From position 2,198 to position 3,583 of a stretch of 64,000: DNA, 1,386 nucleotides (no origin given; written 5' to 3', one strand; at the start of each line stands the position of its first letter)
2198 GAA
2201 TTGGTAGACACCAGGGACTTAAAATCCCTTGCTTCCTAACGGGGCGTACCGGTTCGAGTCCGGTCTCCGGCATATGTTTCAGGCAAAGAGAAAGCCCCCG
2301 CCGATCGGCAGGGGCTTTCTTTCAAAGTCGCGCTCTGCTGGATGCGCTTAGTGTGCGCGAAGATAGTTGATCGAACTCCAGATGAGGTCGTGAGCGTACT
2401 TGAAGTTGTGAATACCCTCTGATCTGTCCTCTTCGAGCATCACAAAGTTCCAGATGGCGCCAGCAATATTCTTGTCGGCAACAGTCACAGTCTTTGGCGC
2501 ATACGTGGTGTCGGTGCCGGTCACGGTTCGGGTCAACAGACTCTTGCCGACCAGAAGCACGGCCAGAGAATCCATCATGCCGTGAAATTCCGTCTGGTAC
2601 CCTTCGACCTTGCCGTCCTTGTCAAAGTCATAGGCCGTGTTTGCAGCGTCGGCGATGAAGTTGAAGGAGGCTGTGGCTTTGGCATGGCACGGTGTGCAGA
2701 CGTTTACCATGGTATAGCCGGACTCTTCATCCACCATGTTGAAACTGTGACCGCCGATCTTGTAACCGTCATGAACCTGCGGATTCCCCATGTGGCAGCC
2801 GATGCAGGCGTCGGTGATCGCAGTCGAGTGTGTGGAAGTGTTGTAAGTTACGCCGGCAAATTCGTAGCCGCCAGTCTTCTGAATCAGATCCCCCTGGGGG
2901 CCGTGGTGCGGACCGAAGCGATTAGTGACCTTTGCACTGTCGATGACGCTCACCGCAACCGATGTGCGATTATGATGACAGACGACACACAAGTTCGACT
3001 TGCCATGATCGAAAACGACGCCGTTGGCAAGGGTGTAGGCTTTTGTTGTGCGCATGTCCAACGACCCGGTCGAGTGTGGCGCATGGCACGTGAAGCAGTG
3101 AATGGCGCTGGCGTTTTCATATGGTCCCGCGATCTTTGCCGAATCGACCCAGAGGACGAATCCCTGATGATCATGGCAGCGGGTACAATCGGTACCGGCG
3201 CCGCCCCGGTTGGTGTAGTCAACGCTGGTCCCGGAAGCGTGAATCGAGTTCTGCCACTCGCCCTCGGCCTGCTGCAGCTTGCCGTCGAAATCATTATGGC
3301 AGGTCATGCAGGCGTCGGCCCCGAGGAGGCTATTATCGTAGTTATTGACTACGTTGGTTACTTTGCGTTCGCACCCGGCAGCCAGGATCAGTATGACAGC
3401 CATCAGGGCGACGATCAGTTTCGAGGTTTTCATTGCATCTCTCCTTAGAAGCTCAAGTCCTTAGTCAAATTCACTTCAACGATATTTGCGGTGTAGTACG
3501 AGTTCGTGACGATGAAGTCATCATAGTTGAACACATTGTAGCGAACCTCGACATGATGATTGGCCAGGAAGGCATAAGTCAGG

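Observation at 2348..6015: Compact three-gene porin-cytochrome conduit (decaheme, barrel, hexaheme lipoprotein) with non-canonical order and sizes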

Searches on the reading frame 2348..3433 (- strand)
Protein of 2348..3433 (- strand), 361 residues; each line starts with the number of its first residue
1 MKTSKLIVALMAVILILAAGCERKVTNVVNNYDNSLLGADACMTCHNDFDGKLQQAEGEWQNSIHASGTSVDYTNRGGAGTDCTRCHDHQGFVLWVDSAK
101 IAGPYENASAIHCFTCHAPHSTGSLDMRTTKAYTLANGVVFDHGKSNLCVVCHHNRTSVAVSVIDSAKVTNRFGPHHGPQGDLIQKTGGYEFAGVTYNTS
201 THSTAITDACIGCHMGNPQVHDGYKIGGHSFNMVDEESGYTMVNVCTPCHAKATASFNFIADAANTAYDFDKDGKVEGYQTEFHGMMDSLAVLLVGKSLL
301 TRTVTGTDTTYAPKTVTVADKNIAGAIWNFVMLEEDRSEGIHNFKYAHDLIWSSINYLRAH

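Call 4: search_protein_families(library=pfam, proteins=[window:2348-3433:-], max_evalue=1)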
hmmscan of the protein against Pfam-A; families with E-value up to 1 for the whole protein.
window:2348-3433:- (361 aa): 8 families
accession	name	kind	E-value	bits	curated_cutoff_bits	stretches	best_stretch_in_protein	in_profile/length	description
PF22113.1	Mtrc-MtrF_II-IV_dom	-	5.7e-09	36.2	30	2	36-161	25-171/176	Outer membrane cytochrome MtrC/MtrF-like, domains II/IV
PF14522.11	Cytochrome_C7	-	4.7e-07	30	24.8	2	39-117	13-66/67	Cytochrome c7 and related cytochrome c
PF14537.11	Cytochrom_c3_2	-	6.4e-06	27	25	2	200-256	19-70/79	Cytochrome c3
PF02085.21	Cytochrom_CIII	-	0.00031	21.5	22.9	1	133-216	15-84/101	Class III cytochrome C family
PF09699.15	Paired_CXXCH_1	-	0.00032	20.8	20.6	0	38-49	28-39/41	Doubled CXXCH motif (Paired_CXXCH_1)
PF02335.20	Cytochrom_C552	-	0.001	18.6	24.1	1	196-356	234-371/438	Cytochrome c552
PF03264.19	Cytochrom_NNT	-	0.0018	18.5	24.1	1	25-90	22-75/174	NapC/NirT cytochrome c family, N-terminal region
PF16694.10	Cytochrome_P460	-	0.45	11.4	27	1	154-215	67-115/125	Cytochrome P460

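Call 5: search_protein_families(library=ncbifam, proteins=[window:2348-3433:-], max_evalue=1)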
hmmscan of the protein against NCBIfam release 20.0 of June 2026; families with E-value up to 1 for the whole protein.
window:2348-3433:- (361 aa): 7 families
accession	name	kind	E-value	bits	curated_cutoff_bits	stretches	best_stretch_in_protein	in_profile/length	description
TIGR03507.1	decahem_SO1788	subfamily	3.8e-08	32.2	209.3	1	39-254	489-664/672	OmcA/MtrC family decaheme c-type cytochrome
NF045713.1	CxxCH_16_HmcA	equivalog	7.8e-06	24.8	400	2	41-157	134-237/541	sulfate respiration complex hexadecaheme cytochrome HmcA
NF041198.1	UshA_like_PCGU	equivalog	0.00013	20.7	275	1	30-156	399-511/519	UshA-like (seleno)protein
TIGR03508.1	decahem_SO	subfamily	0.00032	20.2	192.2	1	82-159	4-83/258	DmsE family decaheme c-type cytochrome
TIGR02161.1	napC_nirT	subfamily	0.1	12.5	310.6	0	195-251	33-83/185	periplasmic nitrate (or nitrite) reductase c-type cytochrome, NapC/NirT family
TIGR01905.1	paired_CXXCH_1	subfamily_domain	0.11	12.4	25.2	0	245-260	8-23/41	doubled CXXCH domain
NF007906.0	PRK10617.1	equivalog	0.85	9.4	349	0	146-174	54-82/200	cytochrome c-type protein NapC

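Call 16: find_homologous_proteins(query=window:2348-3433:-, max_evalue=0.001)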
Query window:2348-3433:- (361 aa): 667 proteins with E <= 0.001 among 5180 candidates; the best 120 are listed.
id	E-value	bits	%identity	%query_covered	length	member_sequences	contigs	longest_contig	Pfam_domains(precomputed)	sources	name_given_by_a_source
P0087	4.9e-248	840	100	100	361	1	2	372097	PF14537.12,PF14522.12,PF22113.2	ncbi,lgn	-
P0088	7.2e-169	580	67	95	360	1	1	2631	PF14537.12,PF03264.20,PF02085.22,PF02335.21,PF14522.12,PF22113.2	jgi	jgi:formate-dependent nitrite reductase cytochrome c552 subunit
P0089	3.6e-166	571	67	99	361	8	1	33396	PF14537.12,PF14522.12,PF22113.2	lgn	-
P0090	6.2e-164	563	67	95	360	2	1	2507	PF02335.21,PF14522.12,PF22113.2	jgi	jgi:hypothetical protein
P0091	6.7e-164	563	65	100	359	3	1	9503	PF09699.16,PF02085.22,PF14522.12,PF22113.2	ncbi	-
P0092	3.4e-161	554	63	100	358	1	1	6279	PF09699.16,PF02335.21,PF14522.12,PF22113.2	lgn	-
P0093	4.7e-159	547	64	95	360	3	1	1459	PF14537.12,PF02335.21,PF14522.12,PF22113.2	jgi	jgi:formate-dependent nitrite reductase cytochrome c552 subunit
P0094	3.1e-157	541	64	100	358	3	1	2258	PF09699.16,PF14537.12,PF14522.12,PF22113.2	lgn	-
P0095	3.4e-157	541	62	100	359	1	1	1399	PF03264.20,PF02085.22,PF02335.21,PF14522.12,PF22113.2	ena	-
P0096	2.9e-151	522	62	100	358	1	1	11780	PF09699.16,PF02335.21,PF14522.12,PF22113.2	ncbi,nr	ncbi:MAG: hypothetical protein HY851_03865 [candidate division Zixibacteria bacterium]|nr:hypothetic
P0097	2.2e-119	417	53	99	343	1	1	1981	PF14522.12,PF22113.2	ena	-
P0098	5.1e-118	412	56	98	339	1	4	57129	PF14537.12,PF14522.12,PF22113.2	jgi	-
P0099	5.7e-118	412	56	95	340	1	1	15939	PF14537.12,PF02335.21,PF14522.12,PF22113.2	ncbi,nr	ncbi:MAG: hypothetical protein GF307_03920 [candidate division Zixibacteria bacterium]|nr:hypothetic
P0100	2.9e-117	410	54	100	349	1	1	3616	PF14522.12,PF22113.2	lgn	-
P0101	3.3e-116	407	53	99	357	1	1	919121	PF14537.12,PF02335.21,PF14522.12,PF22113.2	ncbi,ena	-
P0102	2.9e-115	403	53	94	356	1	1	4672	PF14537.12,PF14522.12,PF22113.2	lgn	-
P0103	1.1e-114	401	54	100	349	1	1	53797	PF14522.12,PF22113.2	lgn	-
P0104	5.3e-114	399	53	100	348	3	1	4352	PF14522.12,PF22113.2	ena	-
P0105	6.0e-114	399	54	100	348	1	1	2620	PF14522.12,PF22113.2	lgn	-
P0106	1.1e-113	398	52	100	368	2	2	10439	PF09699.16,PF14537.12,PF02335.21,PF14522.12,PF22113.2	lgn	-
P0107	1.3e-113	398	54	96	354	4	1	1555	PF09699.16,PF14537.12,PF02335.21,PF14522.12,PF22113.2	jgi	jgi:hypothetical protein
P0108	1.4e-113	398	53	99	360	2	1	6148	PF14522.12,PF22113.2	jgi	jgi:hypothetical protein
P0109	2.7e-113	397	52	99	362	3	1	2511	PF14522.12,PF22113.2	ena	-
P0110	1.3e-112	395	53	99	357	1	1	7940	PF14537.12,PF14522.12,PF22113.2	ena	-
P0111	1.8e-112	394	50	99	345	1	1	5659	PF14522.12,PF22113.2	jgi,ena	-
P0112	1.8e-112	394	52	99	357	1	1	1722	PF14522.12,PF22113.2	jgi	jgi:hypothetical protein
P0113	4.4e-112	393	52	98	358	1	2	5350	PF02335.21,PF14522.12,PF22113.2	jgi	jgi:hypothetical protein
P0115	2.2e-111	391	53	100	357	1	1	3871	PF14537.12,PF02335.21,PF14522.12,PF22113.2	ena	-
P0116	3.5e-111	390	51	99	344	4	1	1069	PF14537.12,PF14522.12,PF22113.2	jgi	jgi:hypothetical protein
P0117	5.2e-111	389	51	99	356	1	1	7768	PF14537.12,PF14522.12,PF22113.2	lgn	-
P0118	7.5e-111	389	52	99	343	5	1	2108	PF14537.12,PF14522.12,PF22113.2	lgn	-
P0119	9.8e-111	388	50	99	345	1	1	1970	PF14537.12,PF14522.12,PF22113.2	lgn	-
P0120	1.6e-110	388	51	99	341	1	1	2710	PF14537.12,PF14522.12,PF22113.2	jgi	-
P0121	2.1e-110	387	52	100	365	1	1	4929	PF14522.12,PF22113.2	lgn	-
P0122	2.9e-110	387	52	98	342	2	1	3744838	PF09699.16,PF14537.12,PF14522.12,PF22113.2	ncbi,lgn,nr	ncbi:MAG: hypothetical protein JSU85_13245 [Candidatus Zixiibacteriota bacterium]|nr:MAG: hypothetic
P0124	5.3e-110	386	49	99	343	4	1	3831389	PF14537.12,PF14522.12,PF22113.2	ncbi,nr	ncbi:MAG: hypothetical protein JSW64_11635 [Candidatus Zixiibacteriota bacterium]|nr:MAG: hypothetic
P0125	1.0e-109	385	53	100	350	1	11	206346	PF14537.12,PF22113.2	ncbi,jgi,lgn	-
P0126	2.4e-109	384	50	98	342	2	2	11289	PF14537.12,PF14522.12,PF22113.2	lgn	-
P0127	3.1e-109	384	49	98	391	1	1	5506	PF14522.12,PF22113.2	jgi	jgi:hypothetical protein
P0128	3.7e-109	383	51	98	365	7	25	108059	PF22113.2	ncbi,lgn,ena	-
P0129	4.5e-109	383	50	96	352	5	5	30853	PF14522.12,PF22113.2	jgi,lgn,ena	-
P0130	5.4e-109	383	50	99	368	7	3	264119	PF09699.16,PF14537.12,PF14522.12,PF22113.2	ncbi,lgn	-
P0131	5.9e-109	383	53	98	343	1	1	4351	PF09699.16,PF14537.12,PF14522.12,PF22113.2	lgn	-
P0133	8.7e-109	382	51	98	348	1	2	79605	PF14537.12,PF14522.12,PF22113.2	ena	-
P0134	1.0e-108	382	51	99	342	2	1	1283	PF09699.16,PF14537.12,PF14522.12,PF22113.2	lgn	-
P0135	1.1e-108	382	49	99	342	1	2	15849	PF14522.12,PF22113.2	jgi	jgi:hypothetical protein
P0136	3.4e-108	380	50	99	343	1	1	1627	PF22113.2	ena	-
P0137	3.8e-108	380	52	98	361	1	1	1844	PF02335.21,PF14522.12,PF22113.2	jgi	jgi:hypothetical protein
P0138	4.0e-108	380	49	99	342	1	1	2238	PF14537.12,PF14522.12,PF22113.2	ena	-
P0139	4.4e-108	380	51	98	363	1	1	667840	PF09699.16,PF02335.21,PF22113.2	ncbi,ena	-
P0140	1.1e-107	379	51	98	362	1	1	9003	PF09699.16,PF02335.21,PF14522.12,PF22113.2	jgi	jgi:hypothetical protein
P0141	1.1e-107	379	50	99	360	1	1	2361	PF14522.12,PF22113.2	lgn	-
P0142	1.1e-107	378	48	99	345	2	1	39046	PF14537.12,PF14522.12,PF22113.2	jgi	-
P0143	1.2e-107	378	51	99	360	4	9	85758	PF14537.12,PF22113.2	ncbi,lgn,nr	ncbi:MAG: hypothetical protein IT585_05535 [candidate division Zixibacteria bacterium]|nr:hypothetic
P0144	1.7e-107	378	48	99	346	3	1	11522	PF14537.12,PF02335.21,PF14522.12,PF22113.2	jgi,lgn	-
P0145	1.9e-107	378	48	99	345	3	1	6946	PF14537.12,PF02085.22,PF14522.12,PF22113.2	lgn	-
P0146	2.8e-107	377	50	98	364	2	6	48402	PF22113.2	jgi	jgi:hypothetical protein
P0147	3.6e-107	377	49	99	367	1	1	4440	PF09699.16,PF14537.12,PF14522.12,PF22113.2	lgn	-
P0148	4.7e-107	376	48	99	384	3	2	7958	PF14522.12,PF22113.2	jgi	jgi:hypothetical protein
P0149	8.9e-107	375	51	98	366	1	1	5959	PF14522.12,PF22113.2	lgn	-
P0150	1.8e-106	374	49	100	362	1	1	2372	PF09699.16,PF14537.12,PF02335.21,PF14522.12,PF22113.2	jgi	-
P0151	1.9e-106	374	50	98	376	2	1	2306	PF14522.12,PF22113.2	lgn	-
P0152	2.0e-106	374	51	99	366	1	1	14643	PF22113.2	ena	-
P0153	2.0e-106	374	50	100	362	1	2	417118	PF14522.12,PF22113.2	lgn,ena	-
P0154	2.0e-106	374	51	100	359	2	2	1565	PF14537.12,PF22113.2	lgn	-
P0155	4.7e-106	373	48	99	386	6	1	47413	PF14522.12,PF22113.2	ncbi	-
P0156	6.7e-106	373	50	98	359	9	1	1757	PF14537.12,PF22113.2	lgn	-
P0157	1.1e-105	372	50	98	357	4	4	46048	PF14537.12,PF22113.2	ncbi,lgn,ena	-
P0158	1.4e-105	372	49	95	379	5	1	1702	PF14522.12,PF22113.2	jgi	jgi:hypothetical protein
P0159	3.1e-105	370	48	100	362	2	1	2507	PF02335.21,PF14522.12,PF22113.2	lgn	-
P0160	4.1e-105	370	50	94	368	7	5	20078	PF09699.16,PF14537.12,PF14522.12,PF22113.2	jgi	jgi:hypothetical protein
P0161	4.7e-105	370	49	100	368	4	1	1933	PF09699.16,PF14522.12,PF22113.2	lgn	-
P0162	7.3e-105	369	50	94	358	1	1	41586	PF09699.16,PF14522.12,PF22113.2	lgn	-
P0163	1.2e-104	368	51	99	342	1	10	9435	PF22113.2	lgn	-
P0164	1.3e-104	368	52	94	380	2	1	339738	PF14537.12,PF22113.2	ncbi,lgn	-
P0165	1.8e-104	368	50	98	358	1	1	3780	PF09699.16,PF14522.12,PF22113.2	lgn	-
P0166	2.6e-104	367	48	99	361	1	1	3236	PF14522.12,PF22113.2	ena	-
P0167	3.0e-104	367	50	99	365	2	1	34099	PF14522.12,PF22113.2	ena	-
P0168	4.4e-104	367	48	100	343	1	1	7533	PF14522.12,PF22113.2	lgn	-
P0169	1.3e-103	365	50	94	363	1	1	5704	PF02335.21,PF14522.12,PF22113.2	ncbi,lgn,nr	ncbi:MAG TPA: hypothetical protein VN285_12615 [Candidatus Deferrimicrobium sp.]|nr:hypothetical pro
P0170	1.7e-103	365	48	99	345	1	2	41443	PF14537.12,PF02085.22,PF14522.12,PF22113.2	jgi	jgi:hypothetical protein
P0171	1.7e-103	365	50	98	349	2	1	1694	PF14522.12,PF22113.2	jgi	jgi:hypothetical protein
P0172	2.0e-103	364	51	98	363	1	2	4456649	PF14522.12,PF22113.2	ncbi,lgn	ncbi:MAG: hypothetical protein R3F48_00660 [Candidatus Zixiibacteriota bacterium]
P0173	2.0e-103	364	48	99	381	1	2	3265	PF14522.12,PF22113.2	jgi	jgi:hypothetical protein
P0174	2.2e-103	364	49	96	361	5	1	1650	PF14537.12,PF02335.21,PF14522.12,PF22113.2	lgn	-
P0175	2.7e-103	364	51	94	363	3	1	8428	PF14522.12,PF22113.2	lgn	-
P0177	2.9e-103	364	47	99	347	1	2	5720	PF14537.12,PF14522.12,PF22113.2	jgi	jgi:hypothetical protein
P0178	3.0e-103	364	50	100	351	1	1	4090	PF14522.12,PF22113.2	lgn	-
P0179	3.8e-103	364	50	98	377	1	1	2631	PF22113.2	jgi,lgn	-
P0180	3.8e-103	364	48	98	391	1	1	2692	PF14522.12,PF22113.2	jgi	jgi:hypothetical protein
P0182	6.3e-103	363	49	99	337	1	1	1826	PF14537.12,PF02335.21,PF14522.12,PF22113.2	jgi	jgi:hypothetical protein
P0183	6.8e-103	363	49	100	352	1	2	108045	PF02335.21,PF14522.12,PF22113.2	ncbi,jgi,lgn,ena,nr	ncbi:MAG: hypothetical protein CVT49_04650 [candidate division Zixibacteria bacterium HGW-Zixibacter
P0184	7.8e-103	363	50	100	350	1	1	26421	PF22113.2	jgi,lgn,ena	-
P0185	8.6e-103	362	49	100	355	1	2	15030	PF09699.16,PF14522.12,PF22113.2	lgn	-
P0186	1.0e-102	362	50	100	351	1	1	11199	PF22113.2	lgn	-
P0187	1.1e-102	362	49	100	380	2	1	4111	PF14522.12,PF22113.2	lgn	-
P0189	1.9e-102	361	48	96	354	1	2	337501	PF14537.12,PF14522.12,PF22113.2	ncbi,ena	-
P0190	2.0e-102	361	50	99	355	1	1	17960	PF02335.21,PF14522.12,PF22113.2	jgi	jgi:formate-dependent nitrite reductase cytochrome c552 subunit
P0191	2.3e-102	361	49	98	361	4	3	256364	PF14537.12,PF22113.2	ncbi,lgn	-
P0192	2.4e-102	361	49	99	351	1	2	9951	PF22113.2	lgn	-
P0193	2.8e-102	361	49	98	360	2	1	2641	PF14537.12,PF22113.2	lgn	-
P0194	3.4e-102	360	49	98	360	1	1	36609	PF09699.16,PF02335.21,PF14522.12,PF22113.2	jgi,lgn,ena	-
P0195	4.2e-102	360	50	99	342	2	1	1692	PF09699.16,PF14537.12,PF14522.12,PF22113.2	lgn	-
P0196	5.5e-102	360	51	90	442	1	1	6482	PF14537.12,PF14522.12,PF22113.2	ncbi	-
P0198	1.1e-101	359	47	99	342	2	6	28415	PF14537.12,PF14522.12,PF22113.2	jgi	jgi:hypothetical protein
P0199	1.1e-101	359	50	98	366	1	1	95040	PF22113.2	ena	-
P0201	2.0e-101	358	47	100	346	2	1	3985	PF14537.12,PF14522.12,PF22113.2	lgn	-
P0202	2.2e-101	358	48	99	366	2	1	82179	PF14522.12,PF22113.2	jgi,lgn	jgi:hypothetical protein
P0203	3.1e-101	357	48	100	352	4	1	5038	PF02335.21,PF14522.12,PF22113.2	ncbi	ncbi:MAG: hypothetical protein AB1746_13005 [Candidatus Zixiibacteriota bacterium]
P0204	4.1e-101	357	49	100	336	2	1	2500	PF14537.12,PF02335.21,PF14522.12,PF22113.2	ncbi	-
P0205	6.5e-101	356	49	98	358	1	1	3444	PF14522.12,PF22113.2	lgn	-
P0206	7.5e-101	356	48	99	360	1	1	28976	PF09699.16,PF02335.21,PF14522.12,PF22113.2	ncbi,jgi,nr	ncbi:MAG: ammonia-forming cytochrome c nitrite reductase subunit c552 [candidate division Zixibacter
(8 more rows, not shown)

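Call 18: search_solved_structures(query=window:2348-3433:-, max_evalue=1, show_alignments=2)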
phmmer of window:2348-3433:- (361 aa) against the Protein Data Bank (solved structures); distinct sequences matched with E-value up to 1: 36.
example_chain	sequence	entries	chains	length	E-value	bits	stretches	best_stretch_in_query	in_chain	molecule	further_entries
2zo5_A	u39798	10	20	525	0.12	14.8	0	110-128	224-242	Eight-heme nitrite reductase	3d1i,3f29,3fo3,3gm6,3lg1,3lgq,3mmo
2ot4_A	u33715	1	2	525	0.12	14.7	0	110-128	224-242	Eight-heme nitrite reductase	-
4q0t_A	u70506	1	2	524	0.12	14.7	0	110-128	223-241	Eight-heme nitrite reductase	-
3owm_A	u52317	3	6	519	0.13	14.6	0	110-128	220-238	Eight-heme nitrite reductase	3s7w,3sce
9w45_N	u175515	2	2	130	0.13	14.6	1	55-134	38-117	Nanobody 35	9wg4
3uu9_A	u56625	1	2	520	0.13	14.6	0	110-128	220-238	Eight-heme nitrite reductase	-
3rkh_A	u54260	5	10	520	0.13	14.6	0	110-128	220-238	Eight-heme nitrite reductase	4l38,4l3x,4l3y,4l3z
7d7m_E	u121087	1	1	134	0.13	14.6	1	55-133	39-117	nanobody Nb35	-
4q4u_A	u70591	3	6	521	0.14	14.6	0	110-128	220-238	Eight-heme nitrite reductase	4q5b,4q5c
24ti_N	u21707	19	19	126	0.16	14.4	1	55-133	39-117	Nanobody35 | Nanobody-35 | Nanobody 35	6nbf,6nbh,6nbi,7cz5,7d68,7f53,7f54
9m1r_N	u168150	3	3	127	0.16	14.4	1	55-133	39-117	Nb35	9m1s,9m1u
6x18_N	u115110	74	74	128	0.16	14.3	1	55-133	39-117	Nanobody35 | Nanobody-35 | Nb35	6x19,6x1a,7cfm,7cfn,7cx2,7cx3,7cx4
8ywf_N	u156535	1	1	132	0.16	14.3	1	55-133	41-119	NB35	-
8yfo_N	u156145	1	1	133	0.16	14.3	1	55-133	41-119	NB35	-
7yfc_N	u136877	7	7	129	0.16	14.3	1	55-133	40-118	Nb35 | Nanobody nb35 | Nanobody 35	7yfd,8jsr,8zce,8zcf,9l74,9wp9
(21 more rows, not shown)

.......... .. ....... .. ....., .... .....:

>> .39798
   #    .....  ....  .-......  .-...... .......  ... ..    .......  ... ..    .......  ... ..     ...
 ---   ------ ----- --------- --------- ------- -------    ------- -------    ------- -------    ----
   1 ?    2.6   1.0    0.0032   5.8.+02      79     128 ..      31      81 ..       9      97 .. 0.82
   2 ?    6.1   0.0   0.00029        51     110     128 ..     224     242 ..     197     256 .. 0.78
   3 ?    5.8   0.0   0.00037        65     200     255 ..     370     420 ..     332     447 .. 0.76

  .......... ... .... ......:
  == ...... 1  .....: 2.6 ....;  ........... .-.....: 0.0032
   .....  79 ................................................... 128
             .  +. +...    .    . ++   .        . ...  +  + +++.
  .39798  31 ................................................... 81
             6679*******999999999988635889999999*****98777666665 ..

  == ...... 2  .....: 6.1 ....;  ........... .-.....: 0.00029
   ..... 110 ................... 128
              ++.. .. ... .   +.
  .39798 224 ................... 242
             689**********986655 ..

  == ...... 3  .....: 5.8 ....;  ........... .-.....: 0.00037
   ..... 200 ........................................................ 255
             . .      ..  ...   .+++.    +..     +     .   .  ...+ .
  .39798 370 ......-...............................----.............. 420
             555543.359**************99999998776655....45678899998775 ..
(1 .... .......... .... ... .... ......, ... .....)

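Call 33: predict_structure(alignment_id=A2)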
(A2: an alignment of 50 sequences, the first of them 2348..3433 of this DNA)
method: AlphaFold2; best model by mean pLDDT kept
length: 361 residues; sequences in the alignment: 50
mean_pLDDT: 78.3   pTM: 0.76
mean pLDDT of the five models: 78.3, 76.3, 75.7, 72.0, 71.4
residues with pLDDT >= 90: 136; 70-90: 110; 50-70: 81; < 50: 34
segments of 3 or more residues with pLDDT < 50: 22-38, 67-71, 217-227
pLDDT, mean of each block of 10 residues (from residue 1): 77 79 45 48 55 55 51 63 75 83 69 65 73 94 88 91 96 89 95 96 78 58 45 64 77 84 70 91 96 98 94 97 98 90 93 98 94
secondary structure, 60 per line:
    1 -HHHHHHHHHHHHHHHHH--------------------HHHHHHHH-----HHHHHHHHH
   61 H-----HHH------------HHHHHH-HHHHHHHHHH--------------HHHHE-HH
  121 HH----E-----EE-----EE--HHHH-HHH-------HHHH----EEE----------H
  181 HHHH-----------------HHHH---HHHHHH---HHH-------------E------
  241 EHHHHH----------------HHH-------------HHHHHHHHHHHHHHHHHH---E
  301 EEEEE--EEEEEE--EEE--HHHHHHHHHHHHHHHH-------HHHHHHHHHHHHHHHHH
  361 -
elements in order: H2-18 H39-46 H52-61 H82-87 H89-98 H113-116 H119-122 H144-147 H159-162 E167-169 H180-184 H202-205 H209-214 H242-246 H279-296 E300-305 E308-313 E316-318 H321-336 H344-360

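Call 37: fold_search(model_id=the predicted structure, library=pdb)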
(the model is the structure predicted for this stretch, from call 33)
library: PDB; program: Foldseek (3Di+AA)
matches with E <= 10: 123; with E <= 0.001: 0
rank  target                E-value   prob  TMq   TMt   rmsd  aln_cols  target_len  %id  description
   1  8qa3_A                1.4e+00  0.05  0.06  0.12  14.7        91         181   11  Cryo-EM structure of Cx26 solubilised in LMNG: classification on subunit A; NFlex conformation (released 2024-06-12)
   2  8wx1                  1.5e+00  0.05  0.09  0.06  14.6        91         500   10  Cryo-EM structure of mouse SLC15A3 (outward-facing open) (released 2024-10-30)
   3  4rkm_G                1.7e+00  0.11  0.14  0.09  13.2       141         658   13  Wolinella succinogenes octaheme sulfite reductase MccA, form I (released 2015-02-04)
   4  9qnd_A                1.9e+00  0.06  0.07  0.12  15.4        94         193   13  Connexin-32 (Cx32) W3S mutant gap junction channel in POPC-containing MSP2N2 nanodiscs (released 2025-12-17)
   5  8qa0_G                2.0e+00  0.04  0.06  0.11  14.8        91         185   11  Cryo-EM structure of Cx26 solubilised in LMNG - hemichannel classification - NConst conformation (released 2024-06-12)
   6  8qa2_E                2.2e+00  0.03  0.06  0.11  14.8        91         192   11  Cryo-EM structure of Cx26 solubilised in LMNG: classification on subunit A; Nconst-mon conformation (released 2024-06-12)
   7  8qvn_A                2.4e+00  0.04  0.06  0.12  14.6        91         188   13  Cryo-EM structure of Cx26 from Gallus Gallus in bicarbonate buffer (released 2024-10-30)
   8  7zxp_A                2.5e+00  0.06  0.08  0.13  13.3        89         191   11  cryo-EM structure of Connexin 32 R22G mutation gap junction channel (released 2023-05-31)
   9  7qer_A                2.6e+00  0.03  0.06  0.11  15.0        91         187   11  human Connexin 26 dodecamer at 55mm Hg PCO2, pH7.4 (released 2022-03-30)
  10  7zxt_A                2.8e+00  0.05  0.07  0.11  15.7        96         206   14  cryo-EM structure of Connexin 32 W3S mutation hemi channel (released 2023-05-31)
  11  8qa3_D                2.8e+00  0.03  0.06  0.11  14.1        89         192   11  Cryo-EM structure of Cx26 solubilised in LMNG: classification on subunit A; NFlex conformation (released 2024-06-12)
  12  8qa1_A                2.8e+00  0.02  0.07  0.10  14.7        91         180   11  Cryo-EM structure of Cx26 solubilised in LMNG - Hemichannel classification NFlex conformation (released 2024-06-12)
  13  7zxm_A                2.9e+00  0.04  0.06  0.12  14.4        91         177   13  cryo-EM structure of Connexin 32 gap junction channel (released 2023-05-31)
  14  9crp_H                3.3e+00  0.03  0.10  0.20  12.5       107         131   12  Post-targeting aCascade Type IA CRISPR-Cas Surveillance Complexes (released 2025-08-13)
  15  9crq_L                3.3e+00  0.03  0.10  0.20  12.5       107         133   12  Post-targeting aCascade Type IA CRISPR-Cas Surveillance Complexes (released 2025-08-13)
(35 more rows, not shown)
